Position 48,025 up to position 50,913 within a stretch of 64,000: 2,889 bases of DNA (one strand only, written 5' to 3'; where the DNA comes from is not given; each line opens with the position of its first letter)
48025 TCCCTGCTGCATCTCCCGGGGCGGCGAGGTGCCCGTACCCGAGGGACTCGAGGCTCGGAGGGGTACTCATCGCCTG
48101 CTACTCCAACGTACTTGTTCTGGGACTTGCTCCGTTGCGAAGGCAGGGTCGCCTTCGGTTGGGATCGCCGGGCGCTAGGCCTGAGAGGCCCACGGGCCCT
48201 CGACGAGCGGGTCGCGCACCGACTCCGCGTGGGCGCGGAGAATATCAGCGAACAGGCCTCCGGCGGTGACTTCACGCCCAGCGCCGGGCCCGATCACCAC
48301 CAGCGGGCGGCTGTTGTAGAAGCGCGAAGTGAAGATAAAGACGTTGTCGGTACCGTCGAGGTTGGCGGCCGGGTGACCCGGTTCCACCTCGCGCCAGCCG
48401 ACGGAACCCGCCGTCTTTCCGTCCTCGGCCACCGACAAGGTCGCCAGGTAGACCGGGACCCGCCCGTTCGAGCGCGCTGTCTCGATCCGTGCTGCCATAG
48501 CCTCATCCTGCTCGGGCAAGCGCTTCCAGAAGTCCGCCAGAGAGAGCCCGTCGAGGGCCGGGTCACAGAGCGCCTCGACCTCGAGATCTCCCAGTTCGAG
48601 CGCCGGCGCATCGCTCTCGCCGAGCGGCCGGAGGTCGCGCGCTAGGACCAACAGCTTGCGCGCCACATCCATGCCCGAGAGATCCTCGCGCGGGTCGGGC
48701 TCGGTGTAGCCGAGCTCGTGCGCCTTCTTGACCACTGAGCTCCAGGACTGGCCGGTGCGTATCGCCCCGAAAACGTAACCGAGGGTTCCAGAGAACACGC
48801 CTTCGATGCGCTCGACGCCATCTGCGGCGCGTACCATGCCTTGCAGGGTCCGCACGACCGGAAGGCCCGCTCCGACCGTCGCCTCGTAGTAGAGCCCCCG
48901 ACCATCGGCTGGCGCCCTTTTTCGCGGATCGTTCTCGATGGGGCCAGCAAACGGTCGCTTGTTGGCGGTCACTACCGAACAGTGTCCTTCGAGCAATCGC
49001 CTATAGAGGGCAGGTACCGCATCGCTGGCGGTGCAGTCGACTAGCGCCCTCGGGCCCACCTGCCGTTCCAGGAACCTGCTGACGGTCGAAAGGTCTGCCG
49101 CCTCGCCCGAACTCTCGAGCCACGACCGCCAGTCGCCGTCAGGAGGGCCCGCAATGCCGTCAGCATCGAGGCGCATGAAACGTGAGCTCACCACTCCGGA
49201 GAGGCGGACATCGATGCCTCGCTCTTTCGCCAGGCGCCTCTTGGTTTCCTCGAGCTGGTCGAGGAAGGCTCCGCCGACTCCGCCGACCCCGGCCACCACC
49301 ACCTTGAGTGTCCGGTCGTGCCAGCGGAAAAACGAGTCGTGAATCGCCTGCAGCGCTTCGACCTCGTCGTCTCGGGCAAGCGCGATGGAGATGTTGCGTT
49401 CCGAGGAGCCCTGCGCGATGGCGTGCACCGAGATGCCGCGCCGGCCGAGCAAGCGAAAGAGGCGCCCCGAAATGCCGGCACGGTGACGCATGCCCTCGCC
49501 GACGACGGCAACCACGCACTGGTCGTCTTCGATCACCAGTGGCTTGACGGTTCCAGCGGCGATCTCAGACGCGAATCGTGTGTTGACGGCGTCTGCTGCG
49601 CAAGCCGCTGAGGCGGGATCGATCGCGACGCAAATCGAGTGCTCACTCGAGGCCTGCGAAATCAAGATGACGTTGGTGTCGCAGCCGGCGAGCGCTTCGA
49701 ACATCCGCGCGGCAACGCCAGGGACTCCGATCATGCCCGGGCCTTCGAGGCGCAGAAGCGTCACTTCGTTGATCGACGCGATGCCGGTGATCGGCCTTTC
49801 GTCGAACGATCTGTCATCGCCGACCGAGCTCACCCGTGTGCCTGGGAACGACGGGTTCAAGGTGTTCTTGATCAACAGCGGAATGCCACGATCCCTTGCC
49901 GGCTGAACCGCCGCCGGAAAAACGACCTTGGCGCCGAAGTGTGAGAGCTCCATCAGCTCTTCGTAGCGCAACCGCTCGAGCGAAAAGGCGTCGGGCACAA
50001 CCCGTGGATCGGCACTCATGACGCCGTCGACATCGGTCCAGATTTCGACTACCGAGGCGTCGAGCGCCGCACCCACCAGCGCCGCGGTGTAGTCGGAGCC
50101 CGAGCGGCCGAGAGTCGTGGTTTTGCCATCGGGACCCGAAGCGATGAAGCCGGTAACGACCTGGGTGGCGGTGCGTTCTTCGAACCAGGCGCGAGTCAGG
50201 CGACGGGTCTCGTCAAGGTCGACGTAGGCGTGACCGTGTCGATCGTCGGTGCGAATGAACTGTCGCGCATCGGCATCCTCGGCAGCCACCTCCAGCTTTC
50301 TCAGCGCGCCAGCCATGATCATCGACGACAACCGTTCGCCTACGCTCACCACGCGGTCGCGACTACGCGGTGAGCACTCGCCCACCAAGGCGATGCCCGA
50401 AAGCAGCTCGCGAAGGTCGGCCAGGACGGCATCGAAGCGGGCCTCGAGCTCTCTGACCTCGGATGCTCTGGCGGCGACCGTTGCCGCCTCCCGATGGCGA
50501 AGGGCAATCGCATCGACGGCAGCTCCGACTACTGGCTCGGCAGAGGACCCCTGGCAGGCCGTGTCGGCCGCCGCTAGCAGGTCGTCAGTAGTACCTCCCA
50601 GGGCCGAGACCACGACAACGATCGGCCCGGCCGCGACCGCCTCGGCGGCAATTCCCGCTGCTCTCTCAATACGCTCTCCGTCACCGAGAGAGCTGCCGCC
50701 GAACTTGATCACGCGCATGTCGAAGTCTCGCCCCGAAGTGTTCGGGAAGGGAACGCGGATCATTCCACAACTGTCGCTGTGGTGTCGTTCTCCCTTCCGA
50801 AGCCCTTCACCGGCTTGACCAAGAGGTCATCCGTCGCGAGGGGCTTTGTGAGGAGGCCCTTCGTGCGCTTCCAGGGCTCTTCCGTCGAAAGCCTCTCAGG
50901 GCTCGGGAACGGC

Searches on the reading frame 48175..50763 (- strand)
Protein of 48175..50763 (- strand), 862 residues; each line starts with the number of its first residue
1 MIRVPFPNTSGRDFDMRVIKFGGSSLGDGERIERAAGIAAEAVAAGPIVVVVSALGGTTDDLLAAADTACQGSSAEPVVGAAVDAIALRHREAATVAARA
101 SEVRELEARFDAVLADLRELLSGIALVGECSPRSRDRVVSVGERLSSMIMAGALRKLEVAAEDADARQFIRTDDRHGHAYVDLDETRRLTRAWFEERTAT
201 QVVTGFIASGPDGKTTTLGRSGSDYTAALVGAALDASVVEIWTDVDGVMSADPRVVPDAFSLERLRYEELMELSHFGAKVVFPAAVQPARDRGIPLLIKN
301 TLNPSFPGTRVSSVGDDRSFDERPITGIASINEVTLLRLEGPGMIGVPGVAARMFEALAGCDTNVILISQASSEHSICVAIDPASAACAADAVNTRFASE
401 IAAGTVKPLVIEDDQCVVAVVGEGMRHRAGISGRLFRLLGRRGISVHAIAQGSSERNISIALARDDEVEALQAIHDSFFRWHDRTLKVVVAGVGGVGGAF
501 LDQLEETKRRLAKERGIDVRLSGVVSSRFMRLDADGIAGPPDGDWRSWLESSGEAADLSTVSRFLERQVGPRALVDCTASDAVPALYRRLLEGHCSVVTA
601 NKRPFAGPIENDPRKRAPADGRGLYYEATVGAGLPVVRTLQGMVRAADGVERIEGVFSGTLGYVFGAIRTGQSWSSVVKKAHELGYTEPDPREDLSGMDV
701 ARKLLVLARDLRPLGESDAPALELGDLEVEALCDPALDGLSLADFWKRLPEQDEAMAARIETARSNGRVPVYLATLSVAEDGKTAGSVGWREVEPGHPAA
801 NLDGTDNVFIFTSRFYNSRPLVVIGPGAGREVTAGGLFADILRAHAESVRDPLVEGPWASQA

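Call 55: search_protein_families(library=pfam, proteins=[window:48175-50763:-], max_evalue=0.00001)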
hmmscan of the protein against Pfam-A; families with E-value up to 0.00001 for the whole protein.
window:48175-50763:- (862 aa): 6 families
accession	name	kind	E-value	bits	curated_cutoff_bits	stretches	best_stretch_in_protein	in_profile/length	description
PF00696.33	AA_kinase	-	5.6e-50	170.7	24.9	1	16-300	2-234/234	Amino acid kinase family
PF22468.2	ACT_9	-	1.4e-39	134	27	2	418-478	1-61/61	ACT domain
PF00742.24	Homoserine_dh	-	2.1e-39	135.6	22.9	1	635-842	1-173/173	Homoserine dehydrogenase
PF03447.22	NAD_binding_3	-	5.5e-11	43.6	24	1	492-625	1-114/116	Homoserine dehydrogenase, NAD binding domain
PF13840.12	ACT_7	-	6e-11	42.5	27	0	411-476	2-65/65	ACT domain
PF01842.31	ACT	-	1e-09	38.4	27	1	425-476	7-63/66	ACT domain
